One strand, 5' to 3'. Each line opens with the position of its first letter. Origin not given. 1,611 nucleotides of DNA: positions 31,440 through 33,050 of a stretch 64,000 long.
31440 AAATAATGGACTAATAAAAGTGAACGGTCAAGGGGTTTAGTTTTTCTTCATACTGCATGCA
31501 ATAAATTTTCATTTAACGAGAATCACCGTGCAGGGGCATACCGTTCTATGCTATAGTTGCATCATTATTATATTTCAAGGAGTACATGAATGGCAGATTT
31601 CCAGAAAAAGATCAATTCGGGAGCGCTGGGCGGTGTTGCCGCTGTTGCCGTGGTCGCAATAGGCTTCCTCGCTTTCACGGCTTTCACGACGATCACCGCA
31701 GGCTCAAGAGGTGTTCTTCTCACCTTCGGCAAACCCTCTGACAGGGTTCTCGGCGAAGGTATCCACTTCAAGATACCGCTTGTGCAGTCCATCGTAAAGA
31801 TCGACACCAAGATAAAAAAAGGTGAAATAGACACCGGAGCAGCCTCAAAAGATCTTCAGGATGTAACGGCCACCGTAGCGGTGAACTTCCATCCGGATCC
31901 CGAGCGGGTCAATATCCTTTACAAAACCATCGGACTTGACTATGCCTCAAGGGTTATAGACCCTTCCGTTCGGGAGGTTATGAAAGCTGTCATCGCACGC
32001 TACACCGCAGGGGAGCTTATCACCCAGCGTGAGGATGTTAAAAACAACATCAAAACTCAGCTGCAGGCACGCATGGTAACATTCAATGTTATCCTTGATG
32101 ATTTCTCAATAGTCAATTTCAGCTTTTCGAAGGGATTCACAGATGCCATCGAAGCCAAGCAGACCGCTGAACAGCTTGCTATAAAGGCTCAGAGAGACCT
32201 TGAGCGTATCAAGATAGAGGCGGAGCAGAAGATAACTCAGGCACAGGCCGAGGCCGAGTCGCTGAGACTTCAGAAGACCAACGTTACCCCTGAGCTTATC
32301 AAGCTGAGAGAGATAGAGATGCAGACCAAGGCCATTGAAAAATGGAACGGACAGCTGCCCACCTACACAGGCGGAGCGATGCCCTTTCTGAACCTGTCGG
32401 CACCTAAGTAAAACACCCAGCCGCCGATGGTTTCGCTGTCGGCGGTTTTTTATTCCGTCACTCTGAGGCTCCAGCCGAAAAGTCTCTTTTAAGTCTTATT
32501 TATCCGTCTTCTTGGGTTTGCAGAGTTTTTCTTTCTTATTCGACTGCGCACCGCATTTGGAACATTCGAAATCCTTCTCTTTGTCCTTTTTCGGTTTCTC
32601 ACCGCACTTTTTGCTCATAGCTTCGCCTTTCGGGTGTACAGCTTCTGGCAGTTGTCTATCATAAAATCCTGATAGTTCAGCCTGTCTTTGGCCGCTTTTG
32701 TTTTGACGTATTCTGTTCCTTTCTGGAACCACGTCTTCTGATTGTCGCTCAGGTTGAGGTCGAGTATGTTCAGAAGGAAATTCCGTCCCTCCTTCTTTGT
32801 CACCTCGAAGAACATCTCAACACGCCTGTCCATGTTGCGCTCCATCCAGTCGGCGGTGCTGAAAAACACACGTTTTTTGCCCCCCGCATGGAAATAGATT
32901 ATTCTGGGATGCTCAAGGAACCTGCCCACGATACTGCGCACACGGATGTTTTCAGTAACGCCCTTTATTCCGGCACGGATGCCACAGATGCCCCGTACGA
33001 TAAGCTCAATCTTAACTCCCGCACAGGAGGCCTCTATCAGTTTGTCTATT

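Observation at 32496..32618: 40-aa Lys-rich four-Cys mini-protein ATGA-coupled to the end of ppk1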

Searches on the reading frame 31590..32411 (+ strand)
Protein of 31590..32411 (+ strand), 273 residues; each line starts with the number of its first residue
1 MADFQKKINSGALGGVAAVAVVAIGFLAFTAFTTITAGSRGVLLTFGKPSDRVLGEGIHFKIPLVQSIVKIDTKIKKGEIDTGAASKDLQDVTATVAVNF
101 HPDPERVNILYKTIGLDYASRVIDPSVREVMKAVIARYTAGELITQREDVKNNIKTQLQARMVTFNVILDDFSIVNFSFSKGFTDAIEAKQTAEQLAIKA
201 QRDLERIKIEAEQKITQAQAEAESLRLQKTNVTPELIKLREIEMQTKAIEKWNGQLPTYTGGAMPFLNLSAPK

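Call 3: search_protein_families(library=pfam, proteins=[window:31590-32411:+], max_evalue=1)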
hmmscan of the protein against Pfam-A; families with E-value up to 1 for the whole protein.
window:31590-32411:+ (273 aa): 3 families
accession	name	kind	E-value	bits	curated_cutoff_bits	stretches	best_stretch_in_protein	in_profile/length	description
PF01145.31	Band_7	-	1.4e-35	123.4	23.6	1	34-222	2-176/176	SPFH domain / Band 7 family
PF11214.13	Med2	-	0.017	15.7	26.8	1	151-206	40-95/100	Mediator complex subunit 2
PF20956.2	DUF4931_C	-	0.061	13.7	28.6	1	141-176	11-46/119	Domain of unknown function (DUF4931) C-terminal domain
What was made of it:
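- Closest known: ppk-pptA operon of Streptomyces. Different: PptA is a helical CHAD protein of roughly 300-450 aa. The peptide here is 40 aa, Cys-based, and has no CHAD signal in Pfam (call 3).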

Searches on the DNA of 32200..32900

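Call 63: search_rna_families(source=window, start=32200, end=32900, threshold=evalue, max_evalue=1)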
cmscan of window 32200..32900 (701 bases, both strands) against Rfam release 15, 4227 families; matches with E-value up to 1: 0.
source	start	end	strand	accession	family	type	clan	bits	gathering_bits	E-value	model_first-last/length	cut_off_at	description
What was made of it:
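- There is no Rfam match (call 63).
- Tried and rejected: Rfam on 32200..32900 found nothing (call 63).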
